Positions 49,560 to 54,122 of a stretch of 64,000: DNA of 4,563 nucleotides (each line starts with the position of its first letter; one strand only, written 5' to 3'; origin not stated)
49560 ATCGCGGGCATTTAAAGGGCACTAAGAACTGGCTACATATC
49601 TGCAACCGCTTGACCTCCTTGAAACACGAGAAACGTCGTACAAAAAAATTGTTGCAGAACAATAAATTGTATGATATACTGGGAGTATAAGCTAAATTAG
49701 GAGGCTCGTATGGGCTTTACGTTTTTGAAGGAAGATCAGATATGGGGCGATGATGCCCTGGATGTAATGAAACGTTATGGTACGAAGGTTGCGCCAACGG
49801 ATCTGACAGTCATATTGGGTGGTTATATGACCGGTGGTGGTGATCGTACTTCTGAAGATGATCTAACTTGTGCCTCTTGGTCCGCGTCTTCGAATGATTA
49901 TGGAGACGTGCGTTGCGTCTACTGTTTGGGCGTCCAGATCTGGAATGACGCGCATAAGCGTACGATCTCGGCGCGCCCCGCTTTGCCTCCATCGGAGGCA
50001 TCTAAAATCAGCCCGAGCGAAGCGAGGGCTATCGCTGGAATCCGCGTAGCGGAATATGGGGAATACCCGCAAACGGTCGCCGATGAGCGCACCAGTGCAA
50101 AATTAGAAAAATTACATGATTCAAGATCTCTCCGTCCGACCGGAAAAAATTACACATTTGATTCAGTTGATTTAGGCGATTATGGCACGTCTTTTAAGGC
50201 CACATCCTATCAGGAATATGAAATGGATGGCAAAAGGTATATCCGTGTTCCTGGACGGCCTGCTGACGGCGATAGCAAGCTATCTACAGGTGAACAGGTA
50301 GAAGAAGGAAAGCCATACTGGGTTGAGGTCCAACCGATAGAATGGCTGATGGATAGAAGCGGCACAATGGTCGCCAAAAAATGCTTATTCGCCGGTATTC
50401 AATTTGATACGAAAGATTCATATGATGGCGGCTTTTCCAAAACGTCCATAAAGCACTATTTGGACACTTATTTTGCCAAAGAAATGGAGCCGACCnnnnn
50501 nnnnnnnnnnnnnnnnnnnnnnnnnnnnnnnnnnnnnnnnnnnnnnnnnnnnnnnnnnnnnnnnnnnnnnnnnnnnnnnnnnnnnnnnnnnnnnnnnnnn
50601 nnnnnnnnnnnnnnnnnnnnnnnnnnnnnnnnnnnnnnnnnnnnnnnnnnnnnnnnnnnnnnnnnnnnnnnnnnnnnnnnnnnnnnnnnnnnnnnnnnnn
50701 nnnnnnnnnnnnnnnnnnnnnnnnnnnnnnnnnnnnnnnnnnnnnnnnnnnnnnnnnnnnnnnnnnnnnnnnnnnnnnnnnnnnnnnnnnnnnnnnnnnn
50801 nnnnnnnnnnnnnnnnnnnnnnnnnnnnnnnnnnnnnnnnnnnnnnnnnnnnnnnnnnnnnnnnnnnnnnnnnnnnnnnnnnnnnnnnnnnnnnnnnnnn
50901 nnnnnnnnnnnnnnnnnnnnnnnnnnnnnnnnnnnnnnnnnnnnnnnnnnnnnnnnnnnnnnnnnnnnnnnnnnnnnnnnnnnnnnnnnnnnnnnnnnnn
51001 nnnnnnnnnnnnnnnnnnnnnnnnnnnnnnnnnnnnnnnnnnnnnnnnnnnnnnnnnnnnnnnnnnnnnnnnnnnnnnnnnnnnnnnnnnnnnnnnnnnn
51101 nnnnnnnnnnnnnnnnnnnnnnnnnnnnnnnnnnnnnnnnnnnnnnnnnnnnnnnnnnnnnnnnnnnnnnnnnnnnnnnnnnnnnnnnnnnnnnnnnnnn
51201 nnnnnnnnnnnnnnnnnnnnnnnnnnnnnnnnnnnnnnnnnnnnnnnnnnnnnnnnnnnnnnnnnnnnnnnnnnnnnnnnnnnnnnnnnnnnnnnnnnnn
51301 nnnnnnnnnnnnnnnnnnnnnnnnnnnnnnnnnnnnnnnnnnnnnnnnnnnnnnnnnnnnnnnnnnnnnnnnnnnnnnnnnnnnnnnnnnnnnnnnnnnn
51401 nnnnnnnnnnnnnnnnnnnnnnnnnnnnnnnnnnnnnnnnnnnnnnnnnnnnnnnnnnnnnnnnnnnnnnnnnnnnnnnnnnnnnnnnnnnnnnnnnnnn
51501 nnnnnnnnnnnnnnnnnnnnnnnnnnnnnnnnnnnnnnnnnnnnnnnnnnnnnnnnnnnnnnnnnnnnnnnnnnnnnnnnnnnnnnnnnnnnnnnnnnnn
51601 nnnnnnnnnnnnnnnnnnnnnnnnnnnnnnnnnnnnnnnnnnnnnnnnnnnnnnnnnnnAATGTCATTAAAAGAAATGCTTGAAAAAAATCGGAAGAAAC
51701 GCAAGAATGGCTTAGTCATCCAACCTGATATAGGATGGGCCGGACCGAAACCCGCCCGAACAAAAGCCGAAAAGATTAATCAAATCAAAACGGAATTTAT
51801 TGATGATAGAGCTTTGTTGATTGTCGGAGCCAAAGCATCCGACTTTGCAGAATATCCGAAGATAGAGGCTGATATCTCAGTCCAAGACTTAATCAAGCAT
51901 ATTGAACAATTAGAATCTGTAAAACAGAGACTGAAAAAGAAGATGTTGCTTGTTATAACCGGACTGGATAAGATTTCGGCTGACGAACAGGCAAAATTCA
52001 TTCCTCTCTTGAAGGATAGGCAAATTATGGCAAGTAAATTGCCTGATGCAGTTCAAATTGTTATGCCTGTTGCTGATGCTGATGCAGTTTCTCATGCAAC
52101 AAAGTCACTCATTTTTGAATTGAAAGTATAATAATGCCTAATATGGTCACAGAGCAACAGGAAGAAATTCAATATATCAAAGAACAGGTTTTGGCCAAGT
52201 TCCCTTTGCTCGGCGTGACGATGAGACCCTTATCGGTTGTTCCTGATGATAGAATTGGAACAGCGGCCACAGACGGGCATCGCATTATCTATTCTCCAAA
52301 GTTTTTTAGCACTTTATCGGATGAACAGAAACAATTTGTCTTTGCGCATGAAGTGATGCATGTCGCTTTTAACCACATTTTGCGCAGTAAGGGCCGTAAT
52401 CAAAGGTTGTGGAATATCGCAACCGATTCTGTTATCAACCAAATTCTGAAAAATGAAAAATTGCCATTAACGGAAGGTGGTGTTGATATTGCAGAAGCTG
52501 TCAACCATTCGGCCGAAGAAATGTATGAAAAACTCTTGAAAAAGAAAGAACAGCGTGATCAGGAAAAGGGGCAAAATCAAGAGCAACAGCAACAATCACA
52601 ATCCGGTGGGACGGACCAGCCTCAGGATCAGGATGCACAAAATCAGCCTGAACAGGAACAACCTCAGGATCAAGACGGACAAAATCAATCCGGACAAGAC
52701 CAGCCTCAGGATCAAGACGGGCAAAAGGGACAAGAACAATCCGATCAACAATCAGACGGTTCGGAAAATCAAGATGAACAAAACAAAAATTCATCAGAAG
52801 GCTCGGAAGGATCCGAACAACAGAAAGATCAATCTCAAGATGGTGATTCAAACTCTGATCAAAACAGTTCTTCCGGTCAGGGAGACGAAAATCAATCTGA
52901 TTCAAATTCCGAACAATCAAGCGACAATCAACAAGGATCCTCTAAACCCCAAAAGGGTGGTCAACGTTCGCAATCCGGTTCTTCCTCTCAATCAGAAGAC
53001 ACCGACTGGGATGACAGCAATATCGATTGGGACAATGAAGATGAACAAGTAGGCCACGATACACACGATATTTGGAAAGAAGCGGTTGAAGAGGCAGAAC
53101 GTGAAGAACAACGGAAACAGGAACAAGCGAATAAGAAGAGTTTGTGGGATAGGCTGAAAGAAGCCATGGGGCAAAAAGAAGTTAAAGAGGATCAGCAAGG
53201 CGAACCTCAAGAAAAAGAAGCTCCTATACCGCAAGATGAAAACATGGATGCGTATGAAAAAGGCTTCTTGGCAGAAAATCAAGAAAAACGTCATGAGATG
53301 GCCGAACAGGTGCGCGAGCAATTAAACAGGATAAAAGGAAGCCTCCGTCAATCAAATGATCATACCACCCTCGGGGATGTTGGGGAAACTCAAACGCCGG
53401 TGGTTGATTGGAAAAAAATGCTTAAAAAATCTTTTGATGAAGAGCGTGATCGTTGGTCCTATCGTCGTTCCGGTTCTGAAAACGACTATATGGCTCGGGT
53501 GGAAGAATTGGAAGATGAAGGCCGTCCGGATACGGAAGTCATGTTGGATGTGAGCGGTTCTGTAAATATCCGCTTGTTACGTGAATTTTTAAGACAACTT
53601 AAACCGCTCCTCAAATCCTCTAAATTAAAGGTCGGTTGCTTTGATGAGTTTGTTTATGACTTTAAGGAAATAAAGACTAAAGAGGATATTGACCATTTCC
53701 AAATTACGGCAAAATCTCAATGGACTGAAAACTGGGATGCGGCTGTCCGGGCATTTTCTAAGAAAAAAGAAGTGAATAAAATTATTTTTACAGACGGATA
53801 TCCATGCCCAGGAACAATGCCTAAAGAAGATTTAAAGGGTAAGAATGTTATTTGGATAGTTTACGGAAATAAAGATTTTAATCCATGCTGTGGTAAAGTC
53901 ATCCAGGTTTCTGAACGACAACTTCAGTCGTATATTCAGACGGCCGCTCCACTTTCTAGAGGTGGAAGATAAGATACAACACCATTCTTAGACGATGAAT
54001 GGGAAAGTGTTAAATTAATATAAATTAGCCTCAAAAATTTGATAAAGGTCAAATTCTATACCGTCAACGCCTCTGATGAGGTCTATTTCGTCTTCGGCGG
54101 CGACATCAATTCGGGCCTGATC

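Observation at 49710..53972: DGR hypervariation aimed at the N-terminal region of a MoxR-like AAA+ ATPase that is paired with a metallopeptidase-VWA protein - unusual target architecture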

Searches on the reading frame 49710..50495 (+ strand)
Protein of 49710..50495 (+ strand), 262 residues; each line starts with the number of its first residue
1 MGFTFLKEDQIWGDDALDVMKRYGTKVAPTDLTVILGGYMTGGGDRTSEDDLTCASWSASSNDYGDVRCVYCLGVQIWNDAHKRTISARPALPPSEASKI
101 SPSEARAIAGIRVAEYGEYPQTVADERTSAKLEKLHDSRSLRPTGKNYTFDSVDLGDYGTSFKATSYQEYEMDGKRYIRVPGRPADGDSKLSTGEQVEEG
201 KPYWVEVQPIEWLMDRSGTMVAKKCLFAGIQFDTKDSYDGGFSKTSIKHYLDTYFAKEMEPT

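Call 33: search_solved_structures(query=window:49710-50495:+, max_evalue=10)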
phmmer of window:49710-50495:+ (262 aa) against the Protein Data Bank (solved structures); distinct sequences matched with E-value up to 10: 1.
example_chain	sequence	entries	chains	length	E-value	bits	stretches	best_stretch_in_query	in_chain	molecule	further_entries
1r8i_A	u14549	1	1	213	0.59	12.6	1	94-146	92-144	TraC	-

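Call 34: search_protein_families(library=pfam, proteins=[window:49710-50495:+], max_evalue=10)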
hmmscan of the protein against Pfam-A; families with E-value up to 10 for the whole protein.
window:49710-50495:+ (262 aa): 0 families

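Call 39: predict_structure(alignment_id=A3)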
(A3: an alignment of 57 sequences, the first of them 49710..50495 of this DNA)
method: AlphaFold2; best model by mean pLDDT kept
length: 262 residues; sequences in the alignment: 57
mean_pLDDT: 96.4   pTM: 0.93
mean pLDDT of the five models: 96.4, 96.1, 96.1, 95.6, 95.6
residues with pLDDT >= 90: 252; 70-90: 9; 50-70: 1; < 50: 0
segments of 3 or more residues with pLDDT < 50: none
pLDDT, mean of each block of 10 residues (from residue 1): 96 97 97 98 89 97 97 97 98 97 92 97 98 98 97 97 98 98 97 97 98 97 98 94 97 96 71
secondary structure, 60 per line:
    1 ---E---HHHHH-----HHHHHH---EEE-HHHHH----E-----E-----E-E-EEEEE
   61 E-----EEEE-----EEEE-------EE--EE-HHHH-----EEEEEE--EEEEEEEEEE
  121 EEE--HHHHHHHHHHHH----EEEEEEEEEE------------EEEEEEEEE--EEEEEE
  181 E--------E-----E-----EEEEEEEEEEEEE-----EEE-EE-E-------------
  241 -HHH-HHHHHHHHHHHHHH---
elements in order: H8-12 H18-23 E27-29 H31-35 E56-61 E67-70 E76-79 H94-97 E103-108 E111-123 H126-137 E142-151 E164-172 E175-181 E202-214 E220-222 H246-259

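Call 79: fold_search(model_id=the predicted structure, library=viral)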
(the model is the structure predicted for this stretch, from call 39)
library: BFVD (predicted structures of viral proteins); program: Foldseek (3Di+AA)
matches with E <= 10: 576; with E <= 0.001: 0
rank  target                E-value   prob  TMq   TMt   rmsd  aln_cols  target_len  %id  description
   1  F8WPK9                6.9e-02  0.30  0.15  0.23  13.0       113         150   18  (no name in the UniProt tables at hand)
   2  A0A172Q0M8            1.3e-01  0.20  0.12  0.08   8.9       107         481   17  AAA+ ATPase domain-containing protein [Acinetobacter phage vB_AbaM_ME3]
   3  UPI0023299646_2       1.4e-01  0.03  0.07  0.03  14.2       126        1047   10  (no name look-up for this kind of identifier)
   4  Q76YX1                1.5e-01  0.09  0.13  0.18  17.1       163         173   13  Lipoprotein [Aeromonas phage Aeh1]
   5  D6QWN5                1.9e-01  0.04  0.10  0.09  15.4       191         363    7  (no name in the UniProt tables at hand)
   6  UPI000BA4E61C         2.0e-01  0.01  0.09  0.08  21.3       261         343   11  (no name look-up for this kind of identifier)
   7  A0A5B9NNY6            2.3e-01  0.41  0.18  0.34   7.8       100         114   10  Uncharacterized protein [Erwinia phage vB_EamM_TropicalSun]
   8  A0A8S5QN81            2.3e-01  0.03  0.10  0.12  21.8       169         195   12  Uncharacterized protein [Siphoviridae sp. cttOT32]
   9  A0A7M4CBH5            2.6e-01  0.04  0.10  0.10  17.0       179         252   13  NS3 [uncultured densovirus]
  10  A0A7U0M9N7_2          2.7e-01  0.07  0.10  0.03  13.5       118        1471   14  RNA-dependent RNA polymerase (Fragment) [Soybean thrips negative-stranded RNA virus 2]
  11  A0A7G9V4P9            3.2e-01  0.07  0.13  0.15  14.7       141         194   11  (no name in the UniProt tables at hand)
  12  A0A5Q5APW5            4.0e-01  0.11  0.10  0.32  10.8        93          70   12  DNA methylase [Shigella phage Sfin-2]
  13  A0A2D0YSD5            4.3e-01  0.09  0.18  0.22  15.1       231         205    8  (no name in the UniProt tables at hand)
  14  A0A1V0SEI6            4.3e-01  0.08  0.12  0.09  10.5       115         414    8  AAA family ATPase [Indivirus ILV1]
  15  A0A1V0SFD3            4.3e-01  0.04  0.08  0.05  14.8       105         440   10  AAA family ATPase [Hokovirus HKV1]
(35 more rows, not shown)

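Call 114: find_related_loci(query=A3, collection=viral_contigs, flank=6000)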
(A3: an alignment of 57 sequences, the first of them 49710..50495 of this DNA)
Query A3 (262 aa) in viral_contigs; peptide patterns used: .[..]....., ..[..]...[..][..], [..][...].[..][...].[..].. (x = any residue, [..] = any of these).
196 stretches matched a pattern, but none encodes a relative of the query by tblastn (E <= 1e-3).

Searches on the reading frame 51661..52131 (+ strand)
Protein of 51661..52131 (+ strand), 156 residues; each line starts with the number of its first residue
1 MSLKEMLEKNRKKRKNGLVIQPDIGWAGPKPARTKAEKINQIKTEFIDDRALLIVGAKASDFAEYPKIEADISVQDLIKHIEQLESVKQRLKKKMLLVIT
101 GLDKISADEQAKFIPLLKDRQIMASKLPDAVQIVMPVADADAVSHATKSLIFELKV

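Call 7: search_protein_families(library=pfam, proteins=[window:51661-52131:+], max_evalue=0.01)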
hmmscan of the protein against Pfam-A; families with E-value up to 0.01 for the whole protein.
window:51661-52131:+ (156 aa): 0 families

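Call 18: search_protein_families(library=phrogs, proteins=[window:51661-52131:+], max_evalue=0.001)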
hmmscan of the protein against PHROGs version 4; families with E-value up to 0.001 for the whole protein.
window:51661-52131:+ (156 aa): 0 families

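Call 19: search_protein_families(library=padloc, proteins=[window:51661-52131:+], max_evalue=0.001)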
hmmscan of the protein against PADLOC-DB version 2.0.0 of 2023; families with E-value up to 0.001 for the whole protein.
window:51661-52131:+ (156 aa): 0 families

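Call 100: search_protein_families(library=ncbifam, proteins=[window:51661-52131:+], max_evalue=0.01)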
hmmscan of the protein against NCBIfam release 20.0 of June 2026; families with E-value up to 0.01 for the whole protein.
window:51661-52131:+ (156 aa): 0 families

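Call 102: search_solved_structures(query=window:51661-52131:+, max_evalue=10)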
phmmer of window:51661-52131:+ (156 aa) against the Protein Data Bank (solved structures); distinct sequences matched with E-value up to 10: 3.
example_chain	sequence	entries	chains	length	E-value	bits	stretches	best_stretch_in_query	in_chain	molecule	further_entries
4o7q_A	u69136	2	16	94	0.097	16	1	92-150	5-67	Interferon-inducible protein AIM2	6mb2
7k3r_A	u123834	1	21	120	0.24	14.7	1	92-150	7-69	Interferon-inducible protein AIM2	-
3vd8_A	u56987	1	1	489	0.37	14.1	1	83-150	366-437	Maltose-binding periplasmic protein, Interferon-inducible protein AIM2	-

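Call 105: search_solved_structures(query=A6, max_evalue=10, show_alignments=2)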
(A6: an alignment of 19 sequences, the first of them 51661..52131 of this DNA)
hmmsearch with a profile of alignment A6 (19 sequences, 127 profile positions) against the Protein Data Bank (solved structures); distinct sequences matched with E-value up to 10: 2.
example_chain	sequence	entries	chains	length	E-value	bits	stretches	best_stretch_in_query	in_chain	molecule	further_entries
4o7q_A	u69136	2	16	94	0.06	16.3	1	60-120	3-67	Interferon-inducible protein AIM2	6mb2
3vd8_A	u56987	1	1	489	0.83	12.7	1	37-119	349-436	Maltose-binding periplasmic protein, Interferon-inducible protein AIM2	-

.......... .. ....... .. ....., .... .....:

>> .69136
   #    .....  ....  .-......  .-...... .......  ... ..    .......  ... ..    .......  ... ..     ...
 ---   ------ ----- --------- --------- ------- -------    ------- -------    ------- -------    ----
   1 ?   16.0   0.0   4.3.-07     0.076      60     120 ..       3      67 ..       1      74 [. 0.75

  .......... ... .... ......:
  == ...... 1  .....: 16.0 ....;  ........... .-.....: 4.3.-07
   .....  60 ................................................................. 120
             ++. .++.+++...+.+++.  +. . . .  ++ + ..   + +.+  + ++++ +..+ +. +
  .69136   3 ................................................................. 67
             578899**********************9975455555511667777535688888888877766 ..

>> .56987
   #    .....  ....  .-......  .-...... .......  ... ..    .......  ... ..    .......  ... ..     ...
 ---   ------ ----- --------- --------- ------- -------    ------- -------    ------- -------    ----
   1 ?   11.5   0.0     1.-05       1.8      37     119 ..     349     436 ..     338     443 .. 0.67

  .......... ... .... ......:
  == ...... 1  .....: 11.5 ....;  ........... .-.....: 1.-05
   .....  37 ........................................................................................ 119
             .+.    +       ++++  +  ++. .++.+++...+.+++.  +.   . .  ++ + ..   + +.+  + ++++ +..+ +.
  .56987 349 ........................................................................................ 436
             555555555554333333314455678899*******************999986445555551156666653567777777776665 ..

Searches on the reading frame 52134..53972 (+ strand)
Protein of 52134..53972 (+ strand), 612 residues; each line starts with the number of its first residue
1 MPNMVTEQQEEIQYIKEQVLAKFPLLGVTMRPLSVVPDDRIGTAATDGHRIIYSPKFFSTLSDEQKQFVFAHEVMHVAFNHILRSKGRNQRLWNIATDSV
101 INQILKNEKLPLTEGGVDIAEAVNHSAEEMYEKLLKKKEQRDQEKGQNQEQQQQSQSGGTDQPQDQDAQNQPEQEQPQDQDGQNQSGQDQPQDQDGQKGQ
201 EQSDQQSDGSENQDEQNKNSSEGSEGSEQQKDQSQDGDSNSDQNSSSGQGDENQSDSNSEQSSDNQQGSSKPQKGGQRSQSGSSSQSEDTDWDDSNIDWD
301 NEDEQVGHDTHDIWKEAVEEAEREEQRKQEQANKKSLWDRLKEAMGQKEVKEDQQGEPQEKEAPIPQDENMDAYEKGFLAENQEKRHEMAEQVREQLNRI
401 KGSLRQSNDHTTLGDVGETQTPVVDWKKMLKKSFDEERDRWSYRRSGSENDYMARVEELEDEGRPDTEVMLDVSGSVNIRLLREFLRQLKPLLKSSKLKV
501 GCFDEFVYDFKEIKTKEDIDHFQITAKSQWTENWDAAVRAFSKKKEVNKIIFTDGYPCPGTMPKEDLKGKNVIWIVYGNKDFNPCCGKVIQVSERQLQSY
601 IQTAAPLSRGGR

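Call 7: search_protein_families(library=pfam, proteins=[window:52134-53972:+], max_evalue=0.01)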
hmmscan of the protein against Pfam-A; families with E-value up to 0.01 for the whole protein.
window:52134-53972:+ (612 aa): 3 families
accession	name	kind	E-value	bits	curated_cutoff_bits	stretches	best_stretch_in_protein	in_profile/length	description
PF13203.12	DUF2201_N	-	3.2e-26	93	23.2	1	19-186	13-135/271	Putative metallopeptidase domain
PF09967.15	DUF2201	-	7e-07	29.8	26.4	1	469-592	3-122/123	VWA-like domain (DUF2201)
PF01435.24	Peptidase_M48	-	0.0016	18.7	20.3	1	46-104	44-102/186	Peptidase family M48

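Call 18: search_protein_families(library=phrogs, proteins=[window:52134-53972:+], max_evalue=0.001)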
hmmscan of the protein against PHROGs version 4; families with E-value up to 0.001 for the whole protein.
window:52134-53972:+ (612 aa): 1 family
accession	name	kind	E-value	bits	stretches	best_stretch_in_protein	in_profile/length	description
phrog_1314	-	DNA, RNA and nucleotide metabolism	1.6e-49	170.1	2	4-198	7-173/394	HNH endonuclease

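Call 19: search_protein_families(library=padloc, proteins=[window:52134-53972:+], max_evalue=0.001)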
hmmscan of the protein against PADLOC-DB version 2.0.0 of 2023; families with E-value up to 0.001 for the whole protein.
window:52134-53972:+ (612 aa): 0 families

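Call 100: search_protein_families(library=ncbifam, proteins=[window:52134-53972:+], max_evalue=0.01)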
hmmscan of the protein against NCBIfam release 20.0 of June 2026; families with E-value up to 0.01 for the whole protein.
window:52134-53972:+ (612 aa): 0 families

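Call 101: search_solved_structures(query=window:52134-53972:+, max_evalue=1)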
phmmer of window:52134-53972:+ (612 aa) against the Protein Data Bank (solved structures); distinct sequences matched with E-value up to 1: 1.
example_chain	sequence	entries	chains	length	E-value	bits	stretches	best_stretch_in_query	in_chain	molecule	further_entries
9uka_G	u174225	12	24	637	0.46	12.4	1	129-253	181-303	Cobaltochelatase subunit CobT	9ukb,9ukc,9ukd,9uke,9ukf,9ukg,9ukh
